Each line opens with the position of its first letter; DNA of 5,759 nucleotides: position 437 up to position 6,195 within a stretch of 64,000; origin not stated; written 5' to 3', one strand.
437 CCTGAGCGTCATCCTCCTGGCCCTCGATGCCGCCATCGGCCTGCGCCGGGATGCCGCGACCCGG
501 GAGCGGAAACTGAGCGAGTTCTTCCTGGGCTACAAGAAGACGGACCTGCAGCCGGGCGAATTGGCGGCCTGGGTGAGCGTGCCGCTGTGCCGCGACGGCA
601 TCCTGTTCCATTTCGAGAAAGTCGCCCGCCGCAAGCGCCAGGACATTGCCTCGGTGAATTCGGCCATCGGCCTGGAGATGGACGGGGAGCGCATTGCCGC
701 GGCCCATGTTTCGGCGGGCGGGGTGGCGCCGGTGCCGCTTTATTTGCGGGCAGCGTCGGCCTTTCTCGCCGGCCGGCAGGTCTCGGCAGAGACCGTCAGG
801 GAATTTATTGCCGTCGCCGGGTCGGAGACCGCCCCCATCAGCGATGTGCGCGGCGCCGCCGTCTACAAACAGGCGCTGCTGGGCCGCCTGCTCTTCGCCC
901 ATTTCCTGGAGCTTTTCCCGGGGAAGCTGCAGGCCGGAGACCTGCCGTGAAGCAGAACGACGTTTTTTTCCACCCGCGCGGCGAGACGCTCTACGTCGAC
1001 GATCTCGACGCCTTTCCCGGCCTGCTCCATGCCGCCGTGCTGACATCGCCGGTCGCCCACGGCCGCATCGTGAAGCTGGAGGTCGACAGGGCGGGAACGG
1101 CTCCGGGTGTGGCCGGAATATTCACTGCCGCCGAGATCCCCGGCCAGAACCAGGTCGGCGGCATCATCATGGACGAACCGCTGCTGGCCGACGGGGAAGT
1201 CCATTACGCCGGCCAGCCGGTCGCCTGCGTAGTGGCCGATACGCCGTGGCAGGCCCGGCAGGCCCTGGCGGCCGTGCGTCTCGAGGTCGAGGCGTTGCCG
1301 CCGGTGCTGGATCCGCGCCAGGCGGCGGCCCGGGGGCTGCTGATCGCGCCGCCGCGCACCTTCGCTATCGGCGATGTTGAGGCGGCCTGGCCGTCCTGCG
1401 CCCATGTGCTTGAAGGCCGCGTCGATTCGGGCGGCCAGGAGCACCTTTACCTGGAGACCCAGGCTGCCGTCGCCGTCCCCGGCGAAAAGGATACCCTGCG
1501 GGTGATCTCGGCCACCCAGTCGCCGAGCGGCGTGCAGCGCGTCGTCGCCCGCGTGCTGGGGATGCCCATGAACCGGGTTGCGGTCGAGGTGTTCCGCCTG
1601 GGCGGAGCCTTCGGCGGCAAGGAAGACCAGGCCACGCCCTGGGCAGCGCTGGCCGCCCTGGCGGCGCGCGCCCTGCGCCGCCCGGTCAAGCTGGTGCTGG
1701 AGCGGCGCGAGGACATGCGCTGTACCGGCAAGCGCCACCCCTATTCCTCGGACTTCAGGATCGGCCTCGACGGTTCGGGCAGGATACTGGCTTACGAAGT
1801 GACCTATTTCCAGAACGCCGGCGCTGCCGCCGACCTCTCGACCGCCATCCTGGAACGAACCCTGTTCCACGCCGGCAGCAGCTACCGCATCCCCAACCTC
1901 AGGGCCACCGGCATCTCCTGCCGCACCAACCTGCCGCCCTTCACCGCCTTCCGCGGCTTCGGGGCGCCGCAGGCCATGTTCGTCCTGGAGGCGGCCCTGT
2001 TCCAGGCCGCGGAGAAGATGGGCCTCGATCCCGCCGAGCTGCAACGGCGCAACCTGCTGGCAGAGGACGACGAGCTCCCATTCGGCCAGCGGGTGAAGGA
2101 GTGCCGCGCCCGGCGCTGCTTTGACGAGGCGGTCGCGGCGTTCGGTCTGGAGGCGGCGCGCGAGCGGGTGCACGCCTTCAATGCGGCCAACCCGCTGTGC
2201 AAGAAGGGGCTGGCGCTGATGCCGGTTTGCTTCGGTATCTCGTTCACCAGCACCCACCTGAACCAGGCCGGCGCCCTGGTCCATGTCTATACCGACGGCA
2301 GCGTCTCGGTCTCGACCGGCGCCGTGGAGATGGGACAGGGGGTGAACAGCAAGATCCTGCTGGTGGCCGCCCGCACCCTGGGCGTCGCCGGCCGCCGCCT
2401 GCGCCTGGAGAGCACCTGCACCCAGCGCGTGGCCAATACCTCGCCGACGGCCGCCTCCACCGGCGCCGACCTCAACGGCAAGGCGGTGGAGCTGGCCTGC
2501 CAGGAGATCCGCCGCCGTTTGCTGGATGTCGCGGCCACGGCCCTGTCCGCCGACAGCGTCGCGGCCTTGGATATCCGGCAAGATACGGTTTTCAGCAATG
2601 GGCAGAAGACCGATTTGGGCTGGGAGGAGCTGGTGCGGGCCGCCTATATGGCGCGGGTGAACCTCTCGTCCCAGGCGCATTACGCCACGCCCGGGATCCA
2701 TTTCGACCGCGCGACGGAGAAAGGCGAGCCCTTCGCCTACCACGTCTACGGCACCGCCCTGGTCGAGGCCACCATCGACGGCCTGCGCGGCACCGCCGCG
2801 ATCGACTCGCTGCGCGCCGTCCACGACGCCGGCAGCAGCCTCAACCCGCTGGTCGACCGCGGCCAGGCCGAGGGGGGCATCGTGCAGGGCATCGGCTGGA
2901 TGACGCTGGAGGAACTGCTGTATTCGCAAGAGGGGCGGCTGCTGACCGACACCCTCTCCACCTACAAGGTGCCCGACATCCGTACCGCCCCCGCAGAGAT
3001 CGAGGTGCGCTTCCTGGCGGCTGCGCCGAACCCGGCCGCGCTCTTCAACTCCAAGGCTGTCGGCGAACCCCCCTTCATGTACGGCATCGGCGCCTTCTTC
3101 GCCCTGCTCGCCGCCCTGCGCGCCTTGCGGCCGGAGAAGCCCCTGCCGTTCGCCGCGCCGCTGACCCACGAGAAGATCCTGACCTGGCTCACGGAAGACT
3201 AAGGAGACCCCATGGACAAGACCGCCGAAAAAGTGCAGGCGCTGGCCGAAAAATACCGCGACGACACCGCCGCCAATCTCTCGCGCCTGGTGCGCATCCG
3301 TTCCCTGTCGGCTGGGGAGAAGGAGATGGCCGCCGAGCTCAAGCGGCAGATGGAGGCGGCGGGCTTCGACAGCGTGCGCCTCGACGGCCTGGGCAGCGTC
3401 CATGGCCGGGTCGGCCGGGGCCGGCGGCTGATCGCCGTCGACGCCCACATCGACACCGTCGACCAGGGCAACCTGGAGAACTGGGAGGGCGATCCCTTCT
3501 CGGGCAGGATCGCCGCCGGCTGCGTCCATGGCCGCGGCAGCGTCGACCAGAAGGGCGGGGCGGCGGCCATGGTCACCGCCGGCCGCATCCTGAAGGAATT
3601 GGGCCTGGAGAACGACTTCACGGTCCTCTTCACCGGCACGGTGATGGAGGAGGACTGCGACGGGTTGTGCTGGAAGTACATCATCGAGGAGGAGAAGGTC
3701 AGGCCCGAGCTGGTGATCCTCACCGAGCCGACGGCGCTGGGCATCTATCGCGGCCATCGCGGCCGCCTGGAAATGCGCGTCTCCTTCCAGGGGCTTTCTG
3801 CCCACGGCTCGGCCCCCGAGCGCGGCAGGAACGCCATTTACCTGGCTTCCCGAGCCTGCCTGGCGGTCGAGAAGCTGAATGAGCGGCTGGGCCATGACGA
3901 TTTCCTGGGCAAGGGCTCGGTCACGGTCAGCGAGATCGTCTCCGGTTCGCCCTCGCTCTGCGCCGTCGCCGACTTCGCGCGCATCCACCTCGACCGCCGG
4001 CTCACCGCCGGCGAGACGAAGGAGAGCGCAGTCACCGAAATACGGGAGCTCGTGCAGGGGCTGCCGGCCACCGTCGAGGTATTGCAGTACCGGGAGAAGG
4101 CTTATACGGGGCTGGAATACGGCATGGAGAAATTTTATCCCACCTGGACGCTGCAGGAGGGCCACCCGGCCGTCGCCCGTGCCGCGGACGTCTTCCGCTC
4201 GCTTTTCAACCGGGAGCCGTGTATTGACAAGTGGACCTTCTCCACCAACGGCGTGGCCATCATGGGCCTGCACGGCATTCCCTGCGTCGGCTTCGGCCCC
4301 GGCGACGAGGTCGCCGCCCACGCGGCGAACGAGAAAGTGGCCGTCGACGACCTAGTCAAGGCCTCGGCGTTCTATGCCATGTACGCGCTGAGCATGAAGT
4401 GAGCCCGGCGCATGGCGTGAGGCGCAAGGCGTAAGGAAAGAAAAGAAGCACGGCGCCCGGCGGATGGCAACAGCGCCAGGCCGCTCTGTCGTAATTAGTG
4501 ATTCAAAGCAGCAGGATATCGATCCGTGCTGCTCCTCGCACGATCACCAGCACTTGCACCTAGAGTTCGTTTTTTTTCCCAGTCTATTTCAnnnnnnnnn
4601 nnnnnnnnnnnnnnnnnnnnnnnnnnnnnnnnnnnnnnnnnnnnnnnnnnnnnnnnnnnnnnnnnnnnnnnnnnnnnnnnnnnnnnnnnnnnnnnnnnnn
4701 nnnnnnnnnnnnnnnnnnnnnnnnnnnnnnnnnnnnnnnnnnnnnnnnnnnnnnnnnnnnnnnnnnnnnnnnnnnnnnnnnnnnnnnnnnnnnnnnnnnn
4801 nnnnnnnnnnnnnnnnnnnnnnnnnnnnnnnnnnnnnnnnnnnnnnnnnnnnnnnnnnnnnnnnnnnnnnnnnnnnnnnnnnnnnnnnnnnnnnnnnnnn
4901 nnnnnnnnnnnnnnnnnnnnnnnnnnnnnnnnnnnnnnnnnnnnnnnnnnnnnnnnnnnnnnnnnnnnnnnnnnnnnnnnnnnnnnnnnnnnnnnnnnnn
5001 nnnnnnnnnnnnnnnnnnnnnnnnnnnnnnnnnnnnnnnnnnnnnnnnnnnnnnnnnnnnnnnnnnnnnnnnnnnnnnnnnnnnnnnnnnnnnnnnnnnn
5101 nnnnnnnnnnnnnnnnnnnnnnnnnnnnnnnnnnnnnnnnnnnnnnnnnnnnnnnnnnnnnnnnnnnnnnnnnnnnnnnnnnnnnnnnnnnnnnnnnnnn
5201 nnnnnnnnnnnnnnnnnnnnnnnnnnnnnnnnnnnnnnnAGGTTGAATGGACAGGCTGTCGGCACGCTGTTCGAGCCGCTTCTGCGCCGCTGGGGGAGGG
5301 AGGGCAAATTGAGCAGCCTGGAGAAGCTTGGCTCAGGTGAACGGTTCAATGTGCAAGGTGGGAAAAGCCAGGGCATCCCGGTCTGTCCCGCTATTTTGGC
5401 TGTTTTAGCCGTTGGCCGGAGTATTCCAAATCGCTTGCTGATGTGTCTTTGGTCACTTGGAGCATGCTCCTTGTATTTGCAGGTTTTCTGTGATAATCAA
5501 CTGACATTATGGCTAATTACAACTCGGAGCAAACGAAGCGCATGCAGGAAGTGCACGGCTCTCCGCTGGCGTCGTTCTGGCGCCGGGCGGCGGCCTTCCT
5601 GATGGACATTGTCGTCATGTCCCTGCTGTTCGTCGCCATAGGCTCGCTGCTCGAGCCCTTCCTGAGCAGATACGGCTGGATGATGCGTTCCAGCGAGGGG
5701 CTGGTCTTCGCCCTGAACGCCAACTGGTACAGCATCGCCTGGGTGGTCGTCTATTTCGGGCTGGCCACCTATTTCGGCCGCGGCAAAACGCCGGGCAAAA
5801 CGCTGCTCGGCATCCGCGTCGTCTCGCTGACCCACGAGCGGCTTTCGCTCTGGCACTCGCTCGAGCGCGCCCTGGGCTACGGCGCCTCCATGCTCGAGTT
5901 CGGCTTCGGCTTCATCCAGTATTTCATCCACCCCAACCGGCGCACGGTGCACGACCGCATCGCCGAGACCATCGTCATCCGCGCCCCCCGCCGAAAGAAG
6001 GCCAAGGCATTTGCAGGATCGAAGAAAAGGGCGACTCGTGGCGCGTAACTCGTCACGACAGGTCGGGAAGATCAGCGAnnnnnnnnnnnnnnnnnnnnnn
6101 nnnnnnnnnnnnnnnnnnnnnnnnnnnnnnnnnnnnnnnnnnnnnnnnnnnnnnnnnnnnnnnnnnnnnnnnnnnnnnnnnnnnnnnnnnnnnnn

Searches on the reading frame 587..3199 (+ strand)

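Call 48: search_protein_families(library=pfam, proteins=[window:587-3199:+], max_evalue=0.00001)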
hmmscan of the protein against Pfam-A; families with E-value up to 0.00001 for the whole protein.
window:587-3199:+ (871 aa): 3 families
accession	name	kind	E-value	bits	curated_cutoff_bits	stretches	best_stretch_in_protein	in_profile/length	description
PF02738.23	MoCoBD_1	-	1.1e-84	283.8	27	1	258-490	12-244/244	Molybdopterin cofactor-binding domain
PF20256.3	MoCoBD_2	-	2.8e-82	276.9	27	1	515-802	2-283/283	Molybdopterin cofactor-binding domain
PF01315.27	Ald_Xan_dh_C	-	3.4e-26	92.1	31.3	1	132-237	2-109/110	Aldehyde oxidase and xanthine dehydrogenase, a/b hammerhead domain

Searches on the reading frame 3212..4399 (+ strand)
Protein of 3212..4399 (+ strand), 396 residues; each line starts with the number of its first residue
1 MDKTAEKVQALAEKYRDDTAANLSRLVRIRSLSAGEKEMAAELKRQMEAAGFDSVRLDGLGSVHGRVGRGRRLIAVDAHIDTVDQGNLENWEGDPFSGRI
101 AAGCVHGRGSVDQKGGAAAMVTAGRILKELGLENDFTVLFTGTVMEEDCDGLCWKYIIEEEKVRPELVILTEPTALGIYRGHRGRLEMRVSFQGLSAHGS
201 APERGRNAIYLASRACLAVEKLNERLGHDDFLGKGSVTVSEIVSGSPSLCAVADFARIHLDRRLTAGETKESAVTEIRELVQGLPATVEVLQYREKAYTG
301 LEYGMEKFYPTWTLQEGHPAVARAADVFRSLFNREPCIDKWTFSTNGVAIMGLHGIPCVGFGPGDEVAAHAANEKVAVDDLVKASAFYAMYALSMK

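Call 48: search_protein_families(library=pfam, proteins=[window:3212-4399:+], max_evalue=0.00001)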
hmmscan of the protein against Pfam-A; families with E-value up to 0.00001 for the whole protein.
window:3212-4399:+ (396 aa): 2 families
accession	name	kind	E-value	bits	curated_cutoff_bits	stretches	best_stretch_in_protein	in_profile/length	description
PF01546.33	Peptidase_M20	-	4.2e-27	95.8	24.6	1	76-392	2-204/206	Peptidase family M20/M25/M40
PF07687.19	M20_dimer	-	8.5e-16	58.3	21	1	181-282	2-100/107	Peptidase dimerisation domain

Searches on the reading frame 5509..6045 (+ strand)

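Call 48: search_protein_families(library=pfam, proteins=[window:5509-6045:+], max_evalue=0.00001)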
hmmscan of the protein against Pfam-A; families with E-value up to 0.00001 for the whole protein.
window:5509-6045:+ (179 aa): 1 family
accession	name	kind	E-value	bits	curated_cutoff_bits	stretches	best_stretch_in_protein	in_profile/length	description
PF06271.18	RDD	-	4.7e-22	79.2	24.1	1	20-153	1-137/137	RDD family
